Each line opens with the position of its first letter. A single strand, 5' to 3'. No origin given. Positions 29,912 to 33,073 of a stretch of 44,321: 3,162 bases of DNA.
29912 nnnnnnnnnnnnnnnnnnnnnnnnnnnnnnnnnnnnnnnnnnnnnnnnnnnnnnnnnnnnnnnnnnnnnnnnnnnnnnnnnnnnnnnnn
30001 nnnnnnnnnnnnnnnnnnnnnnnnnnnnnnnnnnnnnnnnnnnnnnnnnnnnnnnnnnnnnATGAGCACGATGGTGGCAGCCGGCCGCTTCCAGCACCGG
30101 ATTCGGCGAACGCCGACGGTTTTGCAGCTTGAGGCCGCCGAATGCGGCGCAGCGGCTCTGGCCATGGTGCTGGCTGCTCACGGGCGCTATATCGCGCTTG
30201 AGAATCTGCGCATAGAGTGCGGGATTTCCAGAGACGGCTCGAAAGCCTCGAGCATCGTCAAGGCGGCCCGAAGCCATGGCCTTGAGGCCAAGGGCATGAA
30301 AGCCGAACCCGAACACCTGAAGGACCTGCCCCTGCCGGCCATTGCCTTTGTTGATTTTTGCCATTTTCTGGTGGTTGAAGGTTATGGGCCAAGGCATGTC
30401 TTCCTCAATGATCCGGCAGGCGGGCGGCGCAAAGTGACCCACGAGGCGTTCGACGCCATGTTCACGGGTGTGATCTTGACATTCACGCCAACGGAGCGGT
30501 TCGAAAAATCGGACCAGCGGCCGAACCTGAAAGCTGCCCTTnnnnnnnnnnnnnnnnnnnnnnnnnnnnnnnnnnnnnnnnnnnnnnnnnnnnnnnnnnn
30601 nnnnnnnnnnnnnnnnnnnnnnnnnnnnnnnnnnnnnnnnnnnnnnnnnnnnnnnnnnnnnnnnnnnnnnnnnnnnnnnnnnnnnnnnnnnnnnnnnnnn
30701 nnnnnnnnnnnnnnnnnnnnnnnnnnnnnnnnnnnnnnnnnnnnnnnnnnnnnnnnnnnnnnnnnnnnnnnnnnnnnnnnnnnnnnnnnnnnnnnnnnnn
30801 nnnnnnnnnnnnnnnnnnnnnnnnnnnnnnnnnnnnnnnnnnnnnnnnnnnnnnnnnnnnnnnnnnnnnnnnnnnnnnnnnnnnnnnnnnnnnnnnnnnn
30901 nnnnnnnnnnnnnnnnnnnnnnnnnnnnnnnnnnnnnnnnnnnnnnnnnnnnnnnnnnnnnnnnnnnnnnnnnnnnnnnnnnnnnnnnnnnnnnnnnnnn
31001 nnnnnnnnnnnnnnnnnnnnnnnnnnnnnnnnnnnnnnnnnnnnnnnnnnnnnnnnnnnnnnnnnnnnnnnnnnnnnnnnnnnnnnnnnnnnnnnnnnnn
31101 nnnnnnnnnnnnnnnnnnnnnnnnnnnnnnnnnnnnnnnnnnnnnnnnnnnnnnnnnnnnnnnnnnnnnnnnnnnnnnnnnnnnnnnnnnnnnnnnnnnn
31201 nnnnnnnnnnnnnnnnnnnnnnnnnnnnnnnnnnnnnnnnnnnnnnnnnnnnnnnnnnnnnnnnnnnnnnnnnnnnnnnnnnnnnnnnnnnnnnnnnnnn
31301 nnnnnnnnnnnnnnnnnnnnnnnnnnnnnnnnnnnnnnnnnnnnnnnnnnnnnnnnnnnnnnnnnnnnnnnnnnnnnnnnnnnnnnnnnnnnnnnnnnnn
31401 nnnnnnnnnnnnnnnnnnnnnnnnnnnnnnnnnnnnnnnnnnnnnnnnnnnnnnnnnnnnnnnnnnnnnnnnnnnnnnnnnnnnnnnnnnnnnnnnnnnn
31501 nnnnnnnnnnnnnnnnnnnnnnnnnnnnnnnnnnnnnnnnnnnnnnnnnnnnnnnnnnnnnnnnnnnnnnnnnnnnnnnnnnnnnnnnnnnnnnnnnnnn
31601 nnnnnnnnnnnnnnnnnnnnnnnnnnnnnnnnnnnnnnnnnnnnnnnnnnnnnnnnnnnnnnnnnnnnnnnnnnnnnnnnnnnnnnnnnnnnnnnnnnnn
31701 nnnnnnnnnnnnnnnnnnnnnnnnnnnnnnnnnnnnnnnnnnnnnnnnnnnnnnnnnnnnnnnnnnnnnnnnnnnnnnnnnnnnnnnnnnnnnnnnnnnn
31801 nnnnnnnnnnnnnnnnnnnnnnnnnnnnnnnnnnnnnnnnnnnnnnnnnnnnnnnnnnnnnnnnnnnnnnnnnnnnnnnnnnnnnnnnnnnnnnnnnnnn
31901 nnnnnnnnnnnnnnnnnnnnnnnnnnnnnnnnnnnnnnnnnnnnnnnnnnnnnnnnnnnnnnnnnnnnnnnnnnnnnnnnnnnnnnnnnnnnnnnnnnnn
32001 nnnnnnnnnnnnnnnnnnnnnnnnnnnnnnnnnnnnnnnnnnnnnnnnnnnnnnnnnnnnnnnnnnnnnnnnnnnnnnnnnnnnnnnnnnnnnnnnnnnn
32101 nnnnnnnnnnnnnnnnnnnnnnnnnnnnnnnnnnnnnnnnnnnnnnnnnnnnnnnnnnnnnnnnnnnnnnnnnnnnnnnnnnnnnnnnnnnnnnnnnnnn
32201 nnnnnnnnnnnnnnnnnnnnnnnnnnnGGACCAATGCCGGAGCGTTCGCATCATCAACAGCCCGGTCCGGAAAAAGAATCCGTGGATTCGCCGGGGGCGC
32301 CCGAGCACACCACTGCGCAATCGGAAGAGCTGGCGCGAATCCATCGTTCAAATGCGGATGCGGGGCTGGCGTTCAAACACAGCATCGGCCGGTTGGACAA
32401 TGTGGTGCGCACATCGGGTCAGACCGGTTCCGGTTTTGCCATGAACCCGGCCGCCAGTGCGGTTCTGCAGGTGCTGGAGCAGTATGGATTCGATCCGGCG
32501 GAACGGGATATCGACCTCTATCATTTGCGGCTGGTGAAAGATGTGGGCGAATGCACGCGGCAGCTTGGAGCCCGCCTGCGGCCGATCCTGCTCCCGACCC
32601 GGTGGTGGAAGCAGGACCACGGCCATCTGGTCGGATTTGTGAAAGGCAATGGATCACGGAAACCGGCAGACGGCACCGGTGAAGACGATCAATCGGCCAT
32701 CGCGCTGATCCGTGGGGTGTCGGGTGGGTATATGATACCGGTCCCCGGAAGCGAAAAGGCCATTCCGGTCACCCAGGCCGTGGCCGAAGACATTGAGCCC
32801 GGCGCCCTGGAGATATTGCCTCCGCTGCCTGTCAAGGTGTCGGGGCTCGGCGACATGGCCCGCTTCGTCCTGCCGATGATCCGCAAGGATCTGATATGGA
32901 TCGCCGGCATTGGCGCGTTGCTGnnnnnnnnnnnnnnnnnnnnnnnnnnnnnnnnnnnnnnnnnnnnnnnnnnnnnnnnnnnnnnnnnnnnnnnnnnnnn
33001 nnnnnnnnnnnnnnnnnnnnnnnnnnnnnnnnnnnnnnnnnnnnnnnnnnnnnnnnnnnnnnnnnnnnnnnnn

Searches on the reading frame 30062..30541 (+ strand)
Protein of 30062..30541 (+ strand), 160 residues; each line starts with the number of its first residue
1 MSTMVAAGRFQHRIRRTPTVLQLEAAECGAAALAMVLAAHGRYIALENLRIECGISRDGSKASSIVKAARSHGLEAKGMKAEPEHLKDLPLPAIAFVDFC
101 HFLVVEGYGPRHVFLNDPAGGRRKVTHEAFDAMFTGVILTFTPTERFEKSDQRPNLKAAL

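Call 73: search_solved_structures(query=window:30062-30541:+, max_evalue=0.001, show_alignments=3)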
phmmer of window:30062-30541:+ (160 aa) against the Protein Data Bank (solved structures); distinct sequences matched with E-value up to 0.001: 12.
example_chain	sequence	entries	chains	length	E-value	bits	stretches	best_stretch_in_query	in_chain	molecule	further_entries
6mpz_A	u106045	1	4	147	7.9e-41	142.8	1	16-147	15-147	Double Glycine Motif Protease domain from AMS/PCAT Transporter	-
8vp3_A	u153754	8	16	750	5.6e-16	62.1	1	19-156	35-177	ABC-type bacteriocin transporter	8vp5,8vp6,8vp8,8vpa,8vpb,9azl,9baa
4ry2_A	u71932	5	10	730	5.8e-16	62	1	19-156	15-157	ABC-type bacteriocin transporter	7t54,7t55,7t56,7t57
4s0f_A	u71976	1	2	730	5.8e-16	62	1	19-156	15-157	ABC-type bacteriocin transporter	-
8vp9_A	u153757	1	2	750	9.3e-15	58.1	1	18-156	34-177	ABC-type bacteriocin transporter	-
6v9z_A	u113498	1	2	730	1.1e-14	57.9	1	19-156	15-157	ABC-type bacteriocin transporter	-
7n87_A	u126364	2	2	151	1.8e-14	57.2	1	19-149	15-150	ABC-type bacteriocin transporter | Peptidase C39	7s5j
8hf4_A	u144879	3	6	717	2.8e-12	50.1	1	22-152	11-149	Transport/processing ATP-binding protein ComA | Competence factor transporting ATP-binding protein/permease ComA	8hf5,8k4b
8hf6_A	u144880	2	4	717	2.8e-12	50.1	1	22-152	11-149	Competence factor transporting ATP-binding protein/permease ComA | Transport/processing ATP-binding protein ComA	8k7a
8hf7_A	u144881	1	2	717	2.8e-12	50.1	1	22-152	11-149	Competence factor transporting ATP-binding protein/permease ComA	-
3k8u_A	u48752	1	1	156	2.5e-08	37.3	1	18-148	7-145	Putative ABC transporter, ATP-binding protein ComA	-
5xe8_A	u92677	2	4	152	4.1e-08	36.6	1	20-148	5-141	Putative ABC transporter, ATP-binding protein ComA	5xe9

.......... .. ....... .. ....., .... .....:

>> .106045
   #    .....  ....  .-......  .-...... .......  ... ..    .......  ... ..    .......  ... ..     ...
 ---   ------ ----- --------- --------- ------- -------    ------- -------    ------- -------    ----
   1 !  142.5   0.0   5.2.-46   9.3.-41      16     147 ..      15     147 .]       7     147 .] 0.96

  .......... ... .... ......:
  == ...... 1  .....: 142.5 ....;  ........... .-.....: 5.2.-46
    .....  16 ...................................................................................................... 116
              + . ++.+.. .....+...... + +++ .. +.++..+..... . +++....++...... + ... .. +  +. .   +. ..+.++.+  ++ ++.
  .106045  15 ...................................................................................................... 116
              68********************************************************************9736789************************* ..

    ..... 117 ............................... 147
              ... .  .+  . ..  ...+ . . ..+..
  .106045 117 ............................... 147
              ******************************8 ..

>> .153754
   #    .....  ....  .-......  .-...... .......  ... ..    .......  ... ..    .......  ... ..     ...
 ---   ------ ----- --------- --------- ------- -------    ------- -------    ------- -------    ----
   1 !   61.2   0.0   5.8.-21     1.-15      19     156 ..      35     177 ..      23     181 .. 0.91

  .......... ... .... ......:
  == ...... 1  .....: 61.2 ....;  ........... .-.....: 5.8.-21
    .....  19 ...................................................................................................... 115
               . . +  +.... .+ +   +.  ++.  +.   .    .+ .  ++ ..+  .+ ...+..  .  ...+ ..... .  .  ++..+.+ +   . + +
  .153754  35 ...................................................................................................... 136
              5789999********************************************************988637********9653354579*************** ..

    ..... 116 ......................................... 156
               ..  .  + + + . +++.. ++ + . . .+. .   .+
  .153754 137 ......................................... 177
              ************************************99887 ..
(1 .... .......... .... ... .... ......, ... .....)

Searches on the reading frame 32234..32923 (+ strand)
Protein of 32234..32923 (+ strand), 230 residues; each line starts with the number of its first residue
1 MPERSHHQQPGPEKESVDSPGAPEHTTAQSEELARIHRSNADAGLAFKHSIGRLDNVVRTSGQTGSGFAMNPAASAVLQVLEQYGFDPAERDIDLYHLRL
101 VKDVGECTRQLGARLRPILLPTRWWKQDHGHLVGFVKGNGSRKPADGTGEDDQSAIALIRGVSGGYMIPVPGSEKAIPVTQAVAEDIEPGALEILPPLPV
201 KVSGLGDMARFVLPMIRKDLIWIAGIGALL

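Call 74: search_solved_structures(query=window:32234-32923:+, max_evalue=1, show_alignments=1)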
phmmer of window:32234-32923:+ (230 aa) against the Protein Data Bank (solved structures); distinct sequences matched with E-value up to 1: 0.
